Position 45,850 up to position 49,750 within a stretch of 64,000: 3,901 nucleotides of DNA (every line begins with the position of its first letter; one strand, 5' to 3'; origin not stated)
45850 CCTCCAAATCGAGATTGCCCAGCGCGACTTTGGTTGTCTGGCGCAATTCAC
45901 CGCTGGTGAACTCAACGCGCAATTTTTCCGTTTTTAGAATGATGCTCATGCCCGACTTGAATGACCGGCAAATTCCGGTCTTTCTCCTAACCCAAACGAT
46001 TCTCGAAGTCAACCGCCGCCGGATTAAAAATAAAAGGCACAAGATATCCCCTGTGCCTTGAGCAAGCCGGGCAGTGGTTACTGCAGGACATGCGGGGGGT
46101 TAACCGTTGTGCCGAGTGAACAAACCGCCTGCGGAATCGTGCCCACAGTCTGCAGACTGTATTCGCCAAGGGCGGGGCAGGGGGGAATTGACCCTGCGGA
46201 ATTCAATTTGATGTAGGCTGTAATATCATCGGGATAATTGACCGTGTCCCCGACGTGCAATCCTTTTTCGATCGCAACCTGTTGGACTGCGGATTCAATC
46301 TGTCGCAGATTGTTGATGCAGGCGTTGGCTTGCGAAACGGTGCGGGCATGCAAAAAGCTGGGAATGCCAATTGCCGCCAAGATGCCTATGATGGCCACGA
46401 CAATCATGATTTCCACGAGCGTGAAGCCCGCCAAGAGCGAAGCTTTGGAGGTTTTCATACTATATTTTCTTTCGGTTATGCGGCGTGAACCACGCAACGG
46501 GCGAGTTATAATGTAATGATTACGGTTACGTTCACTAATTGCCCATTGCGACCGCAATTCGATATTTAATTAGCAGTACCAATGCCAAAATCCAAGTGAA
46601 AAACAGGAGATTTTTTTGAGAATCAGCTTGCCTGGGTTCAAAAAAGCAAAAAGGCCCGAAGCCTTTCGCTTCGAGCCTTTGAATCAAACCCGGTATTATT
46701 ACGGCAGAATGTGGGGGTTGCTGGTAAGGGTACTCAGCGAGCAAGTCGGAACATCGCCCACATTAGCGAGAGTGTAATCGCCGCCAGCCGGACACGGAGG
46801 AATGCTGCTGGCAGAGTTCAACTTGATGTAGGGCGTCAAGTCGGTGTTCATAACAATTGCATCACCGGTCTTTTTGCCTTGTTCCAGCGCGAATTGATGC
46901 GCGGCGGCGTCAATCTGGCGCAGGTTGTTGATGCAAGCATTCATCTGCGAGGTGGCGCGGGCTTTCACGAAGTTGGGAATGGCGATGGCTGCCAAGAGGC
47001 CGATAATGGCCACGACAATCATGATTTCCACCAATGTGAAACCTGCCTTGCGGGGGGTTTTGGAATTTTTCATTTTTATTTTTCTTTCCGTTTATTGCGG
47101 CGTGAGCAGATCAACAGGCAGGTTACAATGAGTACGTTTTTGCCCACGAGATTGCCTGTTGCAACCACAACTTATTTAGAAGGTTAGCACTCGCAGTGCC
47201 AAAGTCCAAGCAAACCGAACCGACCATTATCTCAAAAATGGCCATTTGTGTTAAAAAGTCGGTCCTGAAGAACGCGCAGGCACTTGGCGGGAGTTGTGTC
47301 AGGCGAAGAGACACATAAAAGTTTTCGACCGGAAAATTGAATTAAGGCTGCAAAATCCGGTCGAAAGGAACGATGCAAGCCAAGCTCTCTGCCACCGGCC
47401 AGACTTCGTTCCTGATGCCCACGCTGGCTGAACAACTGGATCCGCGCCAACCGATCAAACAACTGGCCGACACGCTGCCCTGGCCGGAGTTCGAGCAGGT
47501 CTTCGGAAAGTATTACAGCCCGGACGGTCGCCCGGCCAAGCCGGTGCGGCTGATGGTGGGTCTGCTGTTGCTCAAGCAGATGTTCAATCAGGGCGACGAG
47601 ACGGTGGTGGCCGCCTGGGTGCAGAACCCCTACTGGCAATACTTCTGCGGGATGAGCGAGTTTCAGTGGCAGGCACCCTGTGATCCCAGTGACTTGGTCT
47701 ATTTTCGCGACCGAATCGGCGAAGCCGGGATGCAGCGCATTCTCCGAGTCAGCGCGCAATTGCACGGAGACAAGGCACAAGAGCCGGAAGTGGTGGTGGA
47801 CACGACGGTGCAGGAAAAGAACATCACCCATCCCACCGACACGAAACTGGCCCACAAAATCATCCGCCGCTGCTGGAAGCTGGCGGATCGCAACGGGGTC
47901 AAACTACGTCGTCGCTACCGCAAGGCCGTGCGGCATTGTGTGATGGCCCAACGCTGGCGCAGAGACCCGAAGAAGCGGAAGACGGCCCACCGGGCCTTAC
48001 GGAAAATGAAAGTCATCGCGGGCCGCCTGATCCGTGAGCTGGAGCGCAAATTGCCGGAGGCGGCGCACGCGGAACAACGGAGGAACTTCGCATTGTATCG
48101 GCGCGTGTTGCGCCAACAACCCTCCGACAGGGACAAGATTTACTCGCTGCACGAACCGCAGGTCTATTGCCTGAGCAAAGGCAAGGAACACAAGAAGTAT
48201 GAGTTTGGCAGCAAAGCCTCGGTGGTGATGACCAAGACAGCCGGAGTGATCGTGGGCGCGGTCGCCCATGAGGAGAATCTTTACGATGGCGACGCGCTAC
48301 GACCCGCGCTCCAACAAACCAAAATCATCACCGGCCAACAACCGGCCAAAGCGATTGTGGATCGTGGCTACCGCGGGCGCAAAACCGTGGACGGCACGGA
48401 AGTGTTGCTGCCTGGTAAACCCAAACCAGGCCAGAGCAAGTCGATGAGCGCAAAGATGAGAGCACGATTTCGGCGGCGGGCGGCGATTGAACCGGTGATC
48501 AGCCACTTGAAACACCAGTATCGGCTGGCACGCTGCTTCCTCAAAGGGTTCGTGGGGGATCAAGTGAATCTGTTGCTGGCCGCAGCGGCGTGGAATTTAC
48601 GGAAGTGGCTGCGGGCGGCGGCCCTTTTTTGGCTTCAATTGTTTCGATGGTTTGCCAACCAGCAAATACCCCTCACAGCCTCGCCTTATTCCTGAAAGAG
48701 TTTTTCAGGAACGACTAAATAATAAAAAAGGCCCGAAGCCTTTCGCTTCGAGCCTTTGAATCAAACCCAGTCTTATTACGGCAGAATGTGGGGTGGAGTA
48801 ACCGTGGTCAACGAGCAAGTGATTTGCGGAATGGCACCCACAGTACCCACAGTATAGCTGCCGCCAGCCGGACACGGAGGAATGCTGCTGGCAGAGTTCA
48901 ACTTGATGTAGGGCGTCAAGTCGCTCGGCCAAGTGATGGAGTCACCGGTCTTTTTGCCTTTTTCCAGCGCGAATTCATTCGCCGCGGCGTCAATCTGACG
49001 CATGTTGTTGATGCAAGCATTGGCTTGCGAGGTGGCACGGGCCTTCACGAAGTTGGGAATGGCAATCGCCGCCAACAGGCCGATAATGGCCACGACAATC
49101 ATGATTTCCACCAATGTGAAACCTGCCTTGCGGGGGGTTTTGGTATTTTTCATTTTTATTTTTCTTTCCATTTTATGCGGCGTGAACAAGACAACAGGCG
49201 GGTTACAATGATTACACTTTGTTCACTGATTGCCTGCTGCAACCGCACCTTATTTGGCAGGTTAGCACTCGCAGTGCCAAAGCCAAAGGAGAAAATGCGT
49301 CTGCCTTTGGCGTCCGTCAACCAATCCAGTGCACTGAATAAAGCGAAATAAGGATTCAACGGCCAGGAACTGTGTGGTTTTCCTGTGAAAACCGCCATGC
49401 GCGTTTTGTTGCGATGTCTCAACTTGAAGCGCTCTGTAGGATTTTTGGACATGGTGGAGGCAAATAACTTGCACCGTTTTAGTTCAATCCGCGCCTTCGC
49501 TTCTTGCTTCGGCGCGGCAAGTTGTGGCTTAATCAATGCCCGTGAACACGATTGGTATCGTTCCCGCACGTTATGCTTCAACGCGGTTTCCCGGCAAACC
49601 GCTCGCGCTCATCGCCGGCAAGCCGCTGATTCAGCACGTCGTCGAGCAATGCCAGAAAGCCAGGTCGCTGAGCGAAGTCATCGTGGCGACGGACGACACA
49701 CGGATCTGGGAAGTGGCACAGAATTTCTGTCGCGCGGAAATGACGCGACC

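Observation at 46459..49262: Conserved ~105-nt leader with two interleaved helices supported by compensatory changes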

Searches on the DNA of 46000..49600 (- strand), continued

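Call 25: search_with_rna_model(model_id=R2, sources=[window, L001, L002, L003, L004, L005, L006, L007, L008, L009, L010, L011, L012, L013, L014, L015, L016, L017, L018, L019, L020, L021, L022, L023, L024, L025, L026, L027, L028, L029, L030, L031, L032, L033, L034, L035, L036, L037, L038, L039, L040, L041, L042, L043, L044, L045, L046, L047, L048, L049, L050, L051, L052, L053, L054, L055, L056, L057, L058, L059, L060, L061, L062, L063, L064, L065, L066, L067, L068, L069, L070, L071, L072, L073, L074, L075, L076, L077, L078, L079], max_evalue=0.1, make_alignment=true)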
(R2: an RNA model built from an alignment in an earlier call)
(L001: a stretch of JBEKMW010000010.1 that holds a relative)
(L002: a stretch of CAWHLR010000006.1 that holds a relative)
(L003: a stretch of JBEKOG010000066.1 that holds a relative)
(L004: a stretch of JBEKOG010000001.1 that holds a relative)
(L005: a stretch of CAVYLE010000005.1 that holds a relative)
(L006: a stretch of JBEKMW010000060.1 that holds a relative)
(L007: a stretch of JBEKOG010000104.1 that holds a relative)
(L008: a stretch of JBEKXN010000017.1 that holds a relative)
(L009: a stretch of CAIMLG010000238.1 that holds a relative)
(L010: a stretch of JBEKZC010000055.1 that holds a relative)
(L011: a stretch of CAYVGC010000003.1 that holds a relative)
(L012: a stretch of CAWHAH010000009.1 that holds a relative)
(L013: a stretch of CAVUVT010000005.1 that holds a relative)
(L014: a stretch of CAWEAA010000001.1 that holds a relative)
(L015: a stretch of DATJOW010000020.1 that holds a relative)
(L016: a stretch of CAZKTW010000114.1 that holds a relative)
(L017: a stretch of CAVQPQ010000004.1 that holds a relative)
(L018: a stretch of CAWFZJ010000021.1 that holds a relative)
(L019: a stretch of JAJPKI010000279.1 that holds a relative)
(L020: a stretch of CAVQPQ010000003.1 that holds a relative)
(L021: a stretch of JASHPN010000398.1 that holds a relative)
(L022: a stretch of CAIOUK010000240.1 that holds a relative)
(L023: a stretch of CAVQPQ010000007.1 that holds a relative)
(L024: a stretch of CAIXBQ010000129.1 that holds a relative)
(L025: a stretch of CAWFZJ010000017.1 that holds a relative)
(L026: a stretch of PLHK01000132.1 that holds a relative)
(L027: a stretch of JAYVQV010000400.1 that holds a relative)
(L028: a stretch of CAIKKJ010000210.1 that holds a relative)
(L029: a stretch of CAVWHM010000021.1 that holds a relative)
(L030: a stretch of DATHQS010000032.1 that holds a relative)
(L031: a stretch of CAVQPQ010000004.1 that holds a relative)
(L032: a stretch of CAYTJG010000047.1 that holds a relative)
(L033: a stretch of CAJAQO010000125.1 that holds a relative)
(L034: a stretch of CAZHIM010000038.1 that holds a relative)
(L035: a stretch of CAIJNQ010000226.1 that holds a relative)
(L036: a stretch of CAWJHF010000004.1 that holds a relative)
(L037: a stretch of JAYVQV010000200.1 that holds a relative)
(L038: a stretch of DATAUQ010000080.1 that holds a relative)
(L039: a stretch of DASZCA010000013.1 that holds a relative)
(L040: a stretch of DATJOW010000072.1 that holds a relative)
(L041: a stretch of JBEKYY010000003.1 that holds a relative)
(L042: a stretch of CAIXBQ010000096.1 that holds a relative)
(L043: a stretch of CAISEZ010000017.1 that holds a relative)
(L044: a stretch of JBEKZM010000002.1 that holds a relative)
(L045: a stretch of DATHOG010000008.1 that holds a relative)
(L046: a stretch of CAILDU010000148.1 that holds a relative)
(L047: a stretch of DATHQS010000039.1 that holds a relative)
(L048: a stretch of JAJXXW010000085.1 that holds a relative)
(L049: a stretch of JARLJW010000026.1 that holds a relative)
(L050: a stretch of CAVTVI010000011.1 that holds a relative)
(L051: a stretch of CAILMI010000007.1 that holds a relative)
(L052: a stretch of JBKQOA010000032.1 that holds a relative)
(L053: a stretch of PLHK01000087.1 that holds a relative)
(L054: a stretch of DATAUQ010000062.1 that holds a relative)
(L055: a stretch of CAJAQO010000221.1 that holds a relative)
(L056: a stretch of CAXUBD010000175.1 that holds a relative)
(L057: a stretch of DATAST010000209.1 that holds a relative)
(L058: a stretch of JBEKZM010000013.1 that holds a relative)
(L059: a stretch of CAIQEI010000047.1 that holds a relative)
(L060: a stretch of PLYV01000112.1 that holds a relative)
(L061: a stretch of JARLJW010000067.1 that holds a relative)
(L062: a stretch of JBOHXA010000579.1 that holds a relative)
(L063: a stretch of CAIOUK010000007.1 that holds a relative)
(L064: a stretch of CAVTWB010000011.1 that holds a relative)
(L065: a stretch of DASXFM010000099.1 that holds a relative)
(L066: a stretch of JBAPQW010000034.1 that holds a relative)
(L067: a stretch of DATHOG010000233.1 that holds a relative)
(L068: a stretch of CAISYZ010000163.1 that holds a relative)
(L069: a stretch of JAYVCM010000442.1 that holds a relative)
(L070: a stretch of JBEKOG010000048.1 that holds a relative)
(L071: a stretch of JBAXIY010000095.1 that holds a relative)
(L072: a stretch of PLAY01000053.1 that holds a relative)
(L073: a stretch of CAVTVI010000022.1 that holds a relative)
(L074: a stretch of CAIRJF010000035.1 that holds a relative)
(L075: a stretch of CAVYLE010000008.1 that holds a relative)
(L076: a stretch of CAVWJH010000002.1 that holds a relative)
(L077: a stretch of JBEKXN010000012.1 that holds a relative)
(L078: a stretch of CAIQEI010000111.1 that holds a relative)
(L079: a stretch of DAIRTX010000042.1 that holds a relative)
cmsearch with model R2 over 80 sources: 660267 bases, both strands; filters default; matches with E-value up to 0.1: 111.
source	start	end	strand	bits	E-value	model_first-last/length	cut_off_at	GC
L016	2192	2266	+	90.7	5.1e-24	1-75/75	no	0.47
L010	3906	3979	+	90.5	5.6e-24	1-75/75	no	0.47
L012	2752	2827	+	88.9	1.8e-23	1-75/75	no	0.49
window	49175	49248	-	88.6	2.2e-23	1-75/75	no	0.5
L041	3906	3979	+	88.5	2.3e-23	1-75/75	no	0.49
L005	3906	3979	+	88.3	2.8e-23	1-75/75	no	0.49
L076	3904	3980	+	88.2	2.9e-23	1-75/75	no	0.44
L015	4516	4591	+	88.2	2.9e-23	1-75/75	no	0.53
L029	3914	3989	+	87.4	4.9e-23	1-75/75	no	0.5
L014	3429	3504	+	86.6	9.1e-23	1-75/75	no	0.49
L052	3908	3981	+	86.3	1.1e-22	1-75/75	no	0.49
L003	3901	3979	+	86.2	1.2e-22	1-75/75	no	0.46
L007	1492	1570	+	86.2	1.2e-22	1-75/75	no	0.46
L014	4040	4115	+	86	1.4e-22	1-75/75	no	0.47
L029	4525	4600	+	85.7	1.7e-22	1-75/75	no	0.49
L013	3290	3363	+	85.2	2.5e-22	1-75/75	no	0.5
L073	3300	3375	+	84.6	3.6e-22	1-75/75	no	0.55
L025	3904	3978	+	84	5.5e-22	1-75/75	no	0.51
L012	3363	3438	+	83.8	6.4e-22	1-75/75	no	0.49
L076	4582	4658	+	83.2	9.9e-22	1-75/75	no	0.44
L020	3906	3979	+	82.9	1.2e-21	1-75/75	no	0.49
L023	3906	3979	+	82.9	1.2e-21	1-75/75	no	0.49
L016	3413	3488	+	82.8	1.3e-21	1-75/75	no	0.43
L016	2802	2877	+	82.7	1.5e-21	1-75/75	no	0.46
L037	1873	1947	+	82.3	1.9e-21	1-75/75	no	0.47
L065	4548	4623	+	82.2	2e-21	1-75/75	no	0.53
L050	3904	3979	+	82.2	2e-21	1-75/75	no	0.57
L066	3892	3966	+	81.4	3.6e-21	1-75/75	no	0.47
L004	3904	3979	+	81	4.6e-21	1-75/75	no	0.46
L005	3267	3342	+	80.7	5.7e-21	1-75/75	no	0.42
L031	3906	3979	+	80.6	6.1e-21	1-75/75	no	0.47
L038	3903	3978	+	80.6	6.2e-21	1-75/75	no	0.53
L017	3905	3979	+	80.4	7.3e-21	1-75/75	no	0.55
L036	3909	3985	+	79.7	1.2e-20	1-75/75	no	0.45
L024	3906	3982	+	79.4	1.5e-20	1-75/75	no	0.52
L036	4522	4597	+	78.8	2.2e-20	1-75/75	no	0.54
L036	5680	5755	+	78.8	2.2e-20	1-75/75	no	0.54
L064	3884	3961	+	78.4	2.9e-20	1-75/75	no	0.53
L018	3904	3978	+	78.4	2.9e-20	1-75/75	no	0.49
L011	3906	3981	+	78.3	3.2e-20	1-75/75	no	0.53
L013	4514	4593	+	78.3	3.2e-20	1-75/75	no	0.47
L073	3915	3989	+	77.9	4.1e-20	1-75/75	no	0.49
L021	2293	2367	+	77.9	4.2e-20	1-75/75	no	0.47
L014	5200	5275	+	77.1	7.3e-20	1-75/75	no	0.47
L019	37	115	+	77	7.7e-20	1-75/75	no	0.46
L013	3901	3979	+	76.8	9.1e-20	1-75/75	no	0.46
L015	3911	3983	+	76.7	9.6e-20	1-75/75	no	0.44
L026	3906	3979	+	76.6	1.1e-19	1-75/75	no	0.54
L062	3906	3980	+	76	1.6e-19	1-75/75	no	0.53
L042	3908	3982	+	75.4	2.5e-19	1-75/75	no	0.52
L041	4518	4597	+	75.4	2.5e-19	1-75/75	no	0.47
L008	3887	3962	+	75.1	3e-19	1-75/75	no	0.45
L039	3904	3978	+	74.6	4.4e-19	1-75/75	no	0.48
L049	3901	3975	+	74.5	4.7e-19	1-75/75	no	0.48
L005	4523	4602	+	74.2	5.6e-19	1-75/75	no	0.47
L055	3067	3142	+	73.9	7.1e-19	1-75/75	no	0.51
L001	3917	3989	+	73.5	9.3e-19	1-75/75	no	0.59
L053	3905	3979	+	72.5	1.9e-18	1-75/75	no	0.52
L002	3902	3979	+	72.5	1.9e-18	1-75/75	no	0.47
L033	3903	3977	+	71.3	4.3e-18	1-75/75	no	0.47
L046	3909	3982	+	71.2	4.7e-18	1-75/75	no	0.59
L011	3112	3186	+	70.4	8.4e-18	1-75/75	no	0.47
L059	3908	3981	+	70.3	9.1e-18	1-75/75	no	0.54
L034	3909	3984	+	69.9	1.2e-17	1-75/75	no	0.53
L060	3906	3979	+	69.8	1.3e-17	1-75/75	no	0.53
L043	3907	3984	+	69.6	1.4e-17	1-75/75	no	0.54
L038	4512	4587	+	69.6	1.4e-17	1-75/75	no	0.5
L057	3902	3976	+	69.6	1.5e-17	1-75/75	no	0.51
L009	3905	3980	+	69.6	1.5e-17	1-75/75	no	0.55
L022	3905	3979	+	69.2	1.9e-17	1-75/75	no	0.53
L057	3222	3297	+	68.8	2.6e-17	1-75/75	no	0.51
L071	2933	3006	+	68.6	3.1e-17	1-75/75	no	0.54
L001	4501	4576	+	67.3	7.3e-17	1-75/75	no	0.5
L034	4473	4549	+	67.2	8e-17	1-75/75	no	0.6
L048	3906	3979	+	66.5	1.3e-16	1-75/75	no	0.51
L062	3273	3347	+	65.7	2.4e-16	1-75/75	no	0.44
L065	3901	3974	+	65.7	2.4e-16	1-75/75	no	0.55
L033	4472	4556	+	65.5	2.6e-16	1-75/75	no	0.48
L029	5686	5760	+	65.4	2.9e-16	1-75/75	no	0.49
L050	4613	4693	+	65.4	2.9e-16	1-75/75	no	0.51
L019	639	709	+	65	3.8e-16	1-75/75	no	0.46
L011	4486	4568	+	64.9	4e-16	1-75/75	no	0.47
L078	3910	3982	+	64.4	5.7e-16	1-75/75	no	0.52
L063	341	415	+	64.4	5.7e-16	1-75/75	no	0.55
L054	3908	3983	+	64.3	6.2e-16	1-75/75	no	0.5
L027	3909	3987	+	62.6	2.1e-15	1-75/75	no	0.52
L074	271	344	+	61.8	3.6e-15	1-75/75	no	0.49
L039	4480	4559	+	61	6.5e-15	1-75/75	no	0.41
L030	3914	3987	+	60.5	8.9e-15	1-75/75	no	0.58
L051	3909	3984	+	60.4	1e-14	1-75/75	no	0.5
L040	3909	3985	+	60.3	1e-14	1-75/75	no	0.53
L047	3909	3981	+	59.9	1.4e-14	1-75/75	no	0.53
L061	3904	3983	+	59.6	1.7e-14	1-75/75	no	0.56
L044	3892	3970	+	59.5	1.8e-14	1-75/75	no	0.52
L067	1589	1661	+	58.5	3.7e-14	1-75/75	no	0.55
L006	3909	3985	+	57.9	5.7e-14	1-75/75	no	0.52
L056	1629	1706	+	56.6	1.5e-13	1-75/75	no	0.53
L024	4500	4572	+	56.4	1.6e-13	1-75/75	no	0.51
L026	4510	4581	+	56.1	2.1e-13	1-75/75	no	0.47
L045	3905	3980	+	55.4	3.4e-13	1-75/75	no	0.57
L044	4466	4543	+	55.3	3.5e-13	1-75/75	no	0.55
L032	3894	3977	+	54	9.1e-13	1-75/75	no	0.55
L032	4468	4543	+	53.8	1e-12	1-75/75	no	0.47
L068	3908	3983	+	52.5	2.6e-12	1-75/75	no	0.53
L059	4496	4573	+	49.1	2.9e-11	1-75/75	no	0.55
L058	3931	3996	+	48.9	3.2e-11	1-75/75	no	0.56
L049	4492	4569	+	40.2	1.5e-08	1-75/75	no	0.59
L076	1531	1592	+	20.5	0.017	1-75/75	no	0.52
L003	1991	2034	-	18.3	0.082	1-75/75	no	0.57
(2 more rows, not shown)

Alignment A4: 111 matches aligned to the model, 122 columns, each read 5' to 3' on its own strand. Consensus structure (alignment columns), stored with it:
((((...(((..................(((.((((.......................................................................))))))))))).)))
